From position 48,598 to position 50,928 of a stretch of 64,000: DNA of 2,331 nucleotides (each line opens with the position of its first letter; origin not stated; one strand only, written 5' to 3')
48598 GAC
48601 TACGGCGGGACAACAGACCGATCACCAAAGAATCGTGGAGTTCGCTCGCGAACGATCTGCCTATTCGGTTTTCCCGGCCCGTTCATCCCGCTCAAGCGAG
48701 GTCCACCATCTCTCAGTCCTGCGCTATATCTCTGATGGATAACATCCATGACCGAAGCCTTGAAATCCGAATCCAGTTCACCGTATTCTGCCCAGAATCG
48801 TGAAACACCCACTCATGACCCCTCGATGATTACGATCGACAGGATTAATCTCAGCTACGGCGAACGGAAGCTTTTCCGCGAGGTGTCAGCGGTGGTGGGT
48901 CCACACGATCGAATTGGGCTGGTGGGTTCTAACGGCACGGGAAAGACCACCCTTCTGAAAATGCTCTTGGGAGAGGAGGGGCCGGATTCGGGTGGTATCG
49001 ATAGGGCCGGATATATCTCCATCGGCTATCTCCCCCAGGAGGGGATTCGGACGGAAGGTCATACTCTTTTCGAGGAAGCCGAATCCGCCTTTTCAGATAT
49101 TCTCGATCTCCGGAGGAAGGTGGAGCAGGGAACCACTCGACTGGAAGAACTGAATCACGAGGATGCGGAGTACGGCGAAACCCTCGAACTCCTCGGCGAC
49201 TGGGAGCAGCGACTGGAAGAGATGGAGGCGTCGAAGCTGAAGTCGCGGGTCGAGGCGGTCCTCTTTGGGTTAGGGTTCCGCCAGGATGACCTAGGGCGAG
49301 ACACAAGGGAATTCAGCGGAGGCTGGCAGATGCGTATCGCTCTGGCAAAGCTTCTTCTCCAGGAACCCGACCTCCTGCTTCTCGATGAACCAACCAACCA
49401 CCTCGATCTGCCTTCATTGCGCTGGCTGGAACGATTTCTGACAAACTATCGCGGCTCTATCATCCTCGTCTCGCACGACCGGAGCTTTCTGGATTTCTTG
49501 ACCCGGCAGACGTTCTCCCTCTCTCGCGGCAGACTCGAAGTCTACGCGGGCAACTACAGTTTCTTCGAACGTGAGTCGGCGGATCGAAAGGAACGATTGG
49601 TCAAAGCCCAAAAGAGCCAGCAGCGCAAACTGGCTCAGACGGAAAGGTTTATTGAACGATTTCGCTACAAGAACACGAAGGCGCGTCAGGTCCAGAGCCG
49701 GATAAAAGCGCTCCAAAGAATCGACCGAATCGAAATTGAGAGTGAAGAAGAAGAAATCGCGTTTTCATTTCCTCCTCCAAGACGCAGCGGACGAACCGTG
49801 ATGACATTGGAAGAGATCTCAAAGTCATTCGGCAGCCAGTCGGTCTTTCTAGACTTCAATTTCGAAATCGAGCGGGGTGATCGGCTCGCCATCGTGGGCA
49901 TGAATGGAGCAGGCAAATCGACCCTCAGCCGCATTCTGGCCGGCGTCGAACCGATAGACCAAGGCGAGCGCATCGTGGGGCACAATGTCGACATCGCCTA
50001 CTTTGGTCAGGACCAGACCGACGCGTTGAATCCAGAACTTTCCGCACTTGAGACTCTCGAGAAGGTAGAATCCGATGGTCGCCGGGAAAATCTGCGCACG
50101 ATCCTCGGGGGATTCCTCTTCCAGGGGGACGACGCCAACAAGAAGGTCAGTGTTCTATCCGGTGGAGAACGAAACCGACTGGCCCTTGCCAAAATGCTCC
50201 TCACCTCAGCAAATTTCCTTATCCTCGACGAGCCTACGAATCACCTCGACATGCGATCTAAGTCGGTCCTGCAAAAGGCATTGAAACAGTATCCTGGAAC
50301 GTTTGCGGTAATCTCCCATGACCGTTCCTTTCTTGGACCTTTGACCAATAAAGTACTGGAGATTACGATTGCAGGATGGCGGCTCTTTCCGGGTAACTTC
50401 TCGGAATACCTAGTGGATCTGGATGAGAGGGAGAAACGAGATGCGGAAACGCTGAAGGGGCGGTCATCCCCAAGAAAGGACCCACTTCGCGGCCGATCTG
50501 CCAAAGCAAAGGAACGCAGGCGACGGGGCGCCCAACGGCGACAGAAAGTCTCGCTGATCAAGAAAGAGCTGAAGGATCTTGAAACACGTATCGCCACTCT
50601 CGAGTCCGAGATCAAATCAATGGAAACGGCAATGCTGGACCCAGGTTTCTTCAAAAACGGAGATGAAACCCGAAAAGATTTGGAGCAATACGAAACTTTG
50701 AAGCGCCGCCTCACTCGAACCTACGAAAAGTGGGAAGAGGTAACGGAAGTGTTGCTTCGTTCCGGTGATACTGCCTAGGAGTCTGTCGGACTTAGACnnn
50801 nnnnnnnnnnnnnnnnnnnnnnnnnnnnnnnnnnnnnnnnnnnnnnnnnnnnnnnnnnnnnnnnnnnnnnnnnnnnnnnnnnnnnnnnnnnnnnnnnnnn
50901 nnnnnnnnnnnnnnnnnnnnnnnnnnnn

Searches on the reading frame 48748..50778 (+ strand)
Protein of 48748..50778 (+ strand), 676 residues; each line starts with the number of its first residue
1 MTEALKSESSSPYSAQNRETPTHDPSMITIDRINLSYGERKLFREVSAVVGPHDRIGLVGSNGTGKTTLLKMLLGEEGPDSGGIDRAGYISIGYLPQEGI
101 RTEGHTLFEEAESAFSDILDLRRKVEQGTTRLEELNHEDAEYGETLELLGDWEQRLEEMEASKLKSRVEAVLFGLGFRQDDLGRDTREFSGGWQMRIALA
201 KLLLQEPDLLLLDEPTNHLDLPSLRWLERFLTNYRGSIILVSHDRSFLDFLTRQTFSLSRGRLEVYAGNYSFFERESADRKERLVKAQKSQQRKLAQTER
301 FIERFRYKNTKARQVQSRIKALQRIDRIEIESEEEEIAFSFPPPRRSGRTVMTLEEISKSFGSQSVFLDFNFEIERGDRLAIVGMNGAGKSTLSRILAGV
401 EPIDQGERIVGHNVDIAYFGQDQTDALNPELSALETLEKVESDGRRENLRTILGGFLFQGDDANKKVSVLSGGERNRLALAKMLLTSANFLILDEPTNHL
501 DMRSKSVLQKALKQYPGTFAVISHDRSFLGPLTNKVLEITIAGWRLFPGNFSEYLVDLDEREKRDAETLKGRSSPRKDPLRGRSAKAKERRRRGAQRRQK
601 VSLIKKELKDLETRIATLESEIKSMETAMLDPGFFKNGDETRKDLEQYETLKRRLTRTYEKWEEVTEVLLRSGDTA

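Call 72: search_protein_families(library=pfam, proteins=[window:48748-50778:+], max_evalue=0.00001)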
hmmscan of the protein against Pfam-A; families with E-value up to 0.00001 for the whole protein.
window:48748-50778:+ (676 aa): 7 families
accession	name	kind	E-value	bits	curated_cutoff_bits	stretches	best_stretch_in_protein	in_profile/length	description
PF00005.33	ABC_tran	-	2.6e-50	171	25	2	369-498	3-137/137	ABC transporter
PF12848.13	ABC_tran_Xtn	-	1.9e-23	82.8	25.9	1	257-339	2-83/85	ABC transporter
PF13304.12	AAA_21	-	7.8e-15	56.2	27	0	197-248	245-303/304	AAA domain, putative AbiEii toxin, Type IV TA system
PF16326.10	ABC_tran_CTD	-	6.1e-12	46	32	1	605-665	7-67/69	ABC transporter C-terminal domain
PF02463.25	SMC_N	-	1.6e-08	34.7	40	0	468-529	135-202/220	RecF/RecN/SMC N terminal domain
PF00350.29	Dynamin_N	-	2.6e-06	28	27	0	56-213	1-107/168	Dynamin family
PF13555.12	AAA_29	-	5.7e-06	26.4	27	0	371-393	16-38/61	P-loop containing region of AAA domain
